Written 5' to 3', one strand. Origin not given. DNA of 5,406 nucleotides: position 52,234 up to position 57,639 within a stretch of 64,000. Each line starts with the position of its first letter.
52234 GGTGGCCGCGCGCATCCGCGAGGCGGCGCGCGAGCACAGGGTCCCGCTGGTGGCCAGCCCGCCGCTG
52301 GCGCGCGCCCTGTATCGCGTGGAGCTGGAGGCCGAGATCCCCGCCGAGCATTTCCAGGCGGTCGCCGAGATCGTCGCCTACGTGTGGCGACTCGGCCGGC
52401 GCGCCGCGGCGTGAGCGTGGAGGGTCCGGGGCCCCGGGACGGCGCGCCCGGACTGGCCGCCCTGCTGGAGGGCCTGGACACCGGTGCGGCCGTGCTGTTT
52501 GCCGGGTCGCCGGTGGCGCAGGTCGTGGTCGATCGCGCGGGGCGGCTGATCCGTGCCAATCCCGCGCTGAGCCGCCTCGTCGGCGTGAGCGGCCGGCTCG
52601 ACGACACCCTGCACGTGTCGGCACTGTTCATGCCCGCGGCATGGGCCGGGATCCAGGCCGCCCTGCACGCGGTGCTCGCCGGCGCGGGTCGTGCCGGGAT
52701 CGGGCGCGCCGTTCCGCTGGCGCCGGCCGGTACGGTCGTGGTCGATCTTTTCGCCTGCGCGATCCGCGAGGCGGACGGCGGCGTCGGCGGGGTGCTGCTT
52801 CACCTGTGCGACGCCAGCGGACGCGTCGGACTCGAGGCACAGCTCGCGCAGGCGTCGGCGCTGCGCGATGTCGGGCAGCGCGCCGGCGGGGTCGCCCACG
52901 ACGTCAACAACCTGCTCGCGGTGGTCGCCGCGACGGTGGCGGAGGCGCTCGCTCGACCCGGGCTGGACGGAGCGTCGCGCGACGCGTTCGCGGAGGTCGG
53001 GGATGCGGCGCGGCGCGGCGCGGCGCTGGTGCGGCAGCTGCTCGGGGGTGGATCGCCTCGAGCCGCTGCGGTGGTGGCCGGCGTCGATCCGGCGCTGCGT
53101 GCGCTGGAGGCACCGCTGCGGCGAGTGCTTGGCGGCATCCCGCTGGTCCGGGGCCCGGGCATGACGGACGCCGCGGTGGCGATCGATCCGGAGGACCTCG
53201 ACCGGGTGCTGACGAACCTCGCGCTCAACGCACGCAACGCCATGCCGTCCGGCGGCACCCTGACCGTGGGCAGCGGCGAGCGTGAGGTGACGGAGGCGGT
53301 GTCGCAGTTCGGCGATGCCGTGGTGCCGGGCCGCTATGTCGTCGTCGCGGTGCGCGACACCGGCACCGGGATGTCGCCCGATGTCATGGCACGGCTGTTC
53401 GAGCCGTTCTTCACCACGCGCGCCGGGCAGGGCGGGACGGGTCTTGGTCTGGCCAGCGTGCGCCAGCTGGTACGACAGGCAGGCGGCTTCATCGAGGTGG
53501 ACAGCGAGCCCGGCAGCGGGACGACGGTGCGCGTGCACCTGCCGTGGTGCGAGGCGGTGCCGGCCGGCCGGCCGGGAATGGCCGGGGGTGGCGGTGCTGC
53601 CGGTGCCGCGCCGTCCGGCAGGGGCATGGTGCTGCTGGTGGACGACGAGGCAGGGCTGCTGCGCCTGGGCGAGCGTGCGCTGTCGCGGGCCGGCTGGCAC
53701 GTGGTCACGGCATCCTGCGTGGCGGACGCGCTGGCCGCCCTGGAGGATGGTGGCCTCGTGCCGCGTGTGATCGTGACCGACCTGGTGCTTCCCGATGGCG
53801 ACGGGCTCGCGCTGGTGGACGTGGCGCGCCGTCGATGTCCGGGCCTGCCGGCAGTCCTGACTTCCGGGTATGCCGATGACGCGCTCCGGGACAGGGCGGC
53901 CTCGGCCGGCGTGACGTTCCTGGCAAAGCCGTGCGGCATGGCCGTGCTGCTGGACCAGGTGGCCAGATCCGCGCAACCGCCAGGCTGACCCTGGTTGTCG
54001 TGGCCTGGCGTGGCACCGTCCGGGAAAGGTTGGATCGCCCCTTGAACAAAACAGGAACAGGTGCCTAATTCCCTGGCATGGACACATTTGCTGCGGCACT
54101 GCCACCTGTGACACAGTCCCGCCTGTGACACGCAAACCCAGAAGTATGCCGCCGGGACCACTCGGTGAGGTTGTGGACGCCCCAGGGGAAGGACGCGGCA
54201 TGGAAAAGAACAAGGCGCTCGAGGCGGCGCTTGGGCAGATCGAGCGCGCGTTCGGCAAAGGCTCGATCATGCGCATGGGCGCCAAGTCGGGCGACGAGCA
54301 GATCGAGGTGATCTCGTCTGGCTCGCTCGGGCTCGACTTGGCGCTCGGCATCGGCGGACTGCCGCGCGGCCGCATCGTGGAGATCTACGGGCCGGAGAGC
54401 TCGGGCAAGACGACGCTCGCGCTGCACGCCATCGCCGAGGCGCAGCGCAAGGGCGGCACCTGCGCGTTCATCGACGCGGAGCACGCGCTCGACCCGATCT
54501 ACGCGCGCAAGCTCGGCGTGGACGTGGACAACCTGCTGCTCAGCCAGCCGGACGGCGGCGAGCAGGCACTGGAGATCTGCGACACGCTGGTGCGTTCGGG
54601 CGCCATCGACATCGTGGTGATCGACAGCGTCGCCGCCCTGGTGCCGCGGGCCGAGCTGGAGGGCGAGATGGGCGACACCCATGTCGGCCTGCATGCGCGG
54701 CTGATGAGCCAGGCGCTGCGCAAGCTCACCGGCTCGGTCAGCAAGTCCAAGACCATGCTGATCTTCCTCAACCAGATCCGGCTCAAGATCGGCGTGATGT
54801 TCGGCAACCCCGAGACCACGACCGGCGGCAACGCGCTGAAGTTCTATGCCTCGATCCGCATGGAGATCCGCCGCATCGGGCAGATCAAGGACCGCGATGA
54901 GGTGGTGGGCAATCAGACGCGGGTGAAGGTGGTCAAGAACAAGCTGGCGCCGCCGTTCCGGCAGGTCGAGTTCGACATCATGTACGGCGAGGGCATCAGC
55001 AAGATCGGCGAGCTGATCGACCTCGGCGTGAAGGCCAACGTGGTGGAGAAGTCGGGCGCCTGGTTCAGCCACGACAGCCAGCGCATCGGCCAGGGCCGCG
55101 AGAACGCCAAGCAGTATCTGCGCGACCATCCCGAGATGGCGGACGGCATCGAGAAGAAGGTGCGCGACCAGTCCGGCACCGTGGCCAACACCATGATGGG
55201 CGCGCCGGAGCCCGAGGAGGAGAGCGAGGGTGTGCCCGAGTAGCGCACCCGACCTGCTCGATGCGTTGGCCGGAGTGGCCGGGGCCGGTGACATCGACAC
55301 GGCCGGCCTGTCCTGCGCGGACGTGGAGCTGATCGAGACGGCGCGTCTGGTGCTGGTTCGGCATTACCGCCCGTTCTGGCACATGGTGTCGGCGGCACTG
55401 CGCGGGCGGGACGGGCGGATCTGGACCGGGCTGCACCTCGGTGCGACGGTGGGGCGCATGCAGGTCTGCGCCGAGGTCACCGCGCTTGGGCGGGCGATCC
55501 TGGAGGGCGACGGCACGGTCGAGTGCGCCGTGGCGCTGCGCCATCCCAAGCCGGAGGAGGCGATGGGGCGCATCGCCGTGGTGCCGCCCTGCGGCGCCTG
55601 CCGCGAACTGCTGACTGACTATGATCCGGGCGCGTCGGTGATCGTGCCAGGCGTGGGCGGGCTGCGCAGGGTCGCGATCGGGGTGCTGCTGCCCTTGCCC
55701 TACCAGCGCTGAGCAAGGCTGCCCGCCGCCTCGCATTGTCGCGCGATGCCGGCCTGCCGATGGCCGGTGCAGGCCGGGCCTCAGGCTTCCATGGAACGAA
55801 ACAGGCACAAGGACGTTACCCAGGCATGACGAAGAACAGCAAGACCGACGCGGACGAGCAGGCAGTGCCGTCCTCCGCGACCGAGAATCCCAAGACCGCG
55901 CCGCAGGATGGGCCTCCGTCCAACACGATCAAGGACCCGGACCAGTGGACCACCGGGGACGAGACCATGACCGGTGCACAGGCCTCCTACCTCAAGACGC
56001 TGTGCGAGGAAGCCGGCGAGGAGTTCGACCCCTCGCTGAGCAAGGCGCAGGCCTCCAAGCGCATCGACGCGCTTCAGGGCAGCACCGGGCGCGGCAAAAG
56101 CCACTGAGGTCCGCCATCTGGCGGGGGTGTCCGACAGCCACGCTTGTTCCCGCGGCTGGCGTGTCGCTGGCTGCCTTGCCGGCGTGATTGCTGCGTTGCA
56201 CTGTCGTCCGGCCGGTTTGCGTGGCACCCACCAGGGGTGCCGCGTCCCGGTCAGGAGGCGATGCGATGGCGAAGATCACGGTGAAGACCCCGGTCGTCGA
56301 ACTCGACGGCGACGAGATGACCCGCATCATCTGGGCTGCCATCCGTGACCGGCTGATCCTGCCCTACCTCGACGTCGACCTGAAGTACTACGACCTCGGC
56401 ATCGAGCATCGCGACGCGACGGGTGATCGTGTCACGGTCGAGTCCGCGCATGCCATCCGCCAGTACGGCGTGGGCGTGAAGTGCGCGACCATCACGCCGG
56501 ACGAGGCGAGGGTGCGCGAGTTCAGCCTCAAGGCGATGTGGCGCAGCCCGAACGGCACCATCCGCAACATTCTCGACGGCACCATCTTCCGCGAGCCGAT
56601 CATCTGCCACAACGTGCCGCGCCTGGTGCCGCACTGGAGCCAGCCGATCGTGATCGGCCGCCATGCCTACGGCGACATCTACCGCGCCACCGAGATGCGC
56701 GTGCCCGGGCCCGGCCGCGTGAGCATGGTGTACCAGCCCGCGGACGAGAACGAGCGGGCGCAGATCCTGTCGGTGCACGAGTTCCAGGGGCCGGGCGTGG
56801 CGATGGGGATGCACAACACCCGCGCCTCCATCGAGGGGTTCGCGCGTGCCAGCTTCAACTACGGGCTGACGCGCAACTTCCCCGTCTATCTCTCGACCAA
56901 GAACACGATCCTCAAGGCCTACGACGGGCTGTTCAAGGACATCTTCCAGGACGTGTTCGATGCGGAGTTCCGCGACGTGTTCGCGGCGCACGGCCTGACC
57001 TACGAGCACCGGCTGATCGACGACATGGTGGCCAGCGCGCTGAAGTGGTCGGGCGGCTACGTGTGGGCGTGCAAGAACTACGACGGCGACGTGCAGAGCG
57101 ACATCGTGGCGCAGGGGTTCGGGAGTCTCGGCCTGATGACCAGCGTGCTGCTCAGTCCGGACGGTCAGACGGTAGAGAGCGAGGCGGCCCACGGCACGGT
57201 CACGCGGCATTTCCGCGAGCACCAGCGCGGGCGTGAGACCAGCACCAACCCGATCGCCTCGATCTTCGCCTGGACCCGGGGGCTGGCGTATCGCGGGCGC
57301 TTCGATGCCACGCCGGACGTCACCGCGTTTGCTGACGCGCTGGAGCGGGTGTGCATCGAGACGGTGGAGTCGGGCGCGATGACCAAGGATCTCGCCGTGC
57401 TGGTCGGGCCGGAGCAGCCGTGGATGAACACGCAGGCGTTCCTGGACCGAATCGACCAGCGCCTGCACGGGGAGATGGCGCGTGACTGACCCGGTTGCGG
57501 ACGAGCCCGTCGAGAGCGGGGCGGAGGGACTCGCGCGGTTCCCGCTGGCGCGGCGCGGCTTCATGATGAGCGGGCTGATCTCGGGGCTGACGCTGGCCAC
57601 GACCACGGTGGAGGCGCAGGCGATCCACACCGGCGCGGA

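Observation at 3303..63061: Mosaic two-armed palindromic element occupies 15 intergenic regions (about one per 4 kb)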

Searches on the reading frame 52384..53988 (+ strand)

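Call 86: search_protein_families(library=pfam, max_evalue=0.0001, proteins=[window:52384-53988:+])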
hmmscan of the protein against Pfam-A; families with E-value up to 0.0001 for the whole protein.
window:52384-53988:+ (534 aa): 3 families
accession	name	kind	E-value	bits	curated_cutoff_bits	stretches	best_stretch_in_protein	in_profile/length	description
PF02518.31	HATPase_c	-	4.8e-24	85.4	26.4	1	268-387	2-108/111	Histidine kinase-, DNA gyrase B-, and HSP90-like ATPase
PF00072.30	Response_reg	-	8.9e-13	48.8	30.2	1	416-526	1-110/111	Response regulator receiver domain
PF08448.16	PAS_4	-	2.8e-06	28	23.1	1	41-147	3-108/110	PAS fold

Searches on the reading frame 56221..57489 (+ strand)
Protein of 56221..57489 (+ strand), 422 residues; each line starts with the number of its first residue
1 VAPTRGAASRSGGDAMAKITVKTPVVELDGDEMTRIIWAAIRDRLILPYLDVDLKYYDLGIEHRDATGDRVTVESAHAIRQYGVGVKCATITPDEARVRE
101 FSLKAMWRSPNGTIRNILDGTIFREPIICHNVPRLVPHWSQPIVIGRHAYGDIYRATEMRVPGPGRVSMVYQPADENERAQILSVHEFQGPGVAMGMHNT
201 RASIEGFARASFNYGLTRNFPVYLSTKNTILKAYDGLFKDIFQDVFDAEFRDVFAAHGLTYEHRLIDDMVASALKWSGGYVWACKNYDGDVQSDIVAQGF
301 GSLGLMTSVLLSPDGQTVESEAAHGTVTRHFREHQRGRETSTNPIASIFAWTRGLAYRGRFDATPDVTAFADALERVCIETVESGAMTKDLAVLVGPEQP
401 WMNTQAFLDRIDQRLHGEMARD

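Call 86: search_protein_families(library=pfam, max_evalue=0.0001, proteins=[window:56221-57489:+])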
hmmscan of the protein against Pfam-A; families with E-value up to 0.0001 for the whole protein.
window:56221-57489:+ (422 aa): 1 family
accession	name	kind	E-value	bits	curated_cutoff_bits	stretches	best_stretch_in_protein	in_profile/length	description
PF00180.25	Iso_dh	-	6.5e-61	206.9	27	1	21-409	2-346/348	Isocitrate/isopropylmalate dehydrogenase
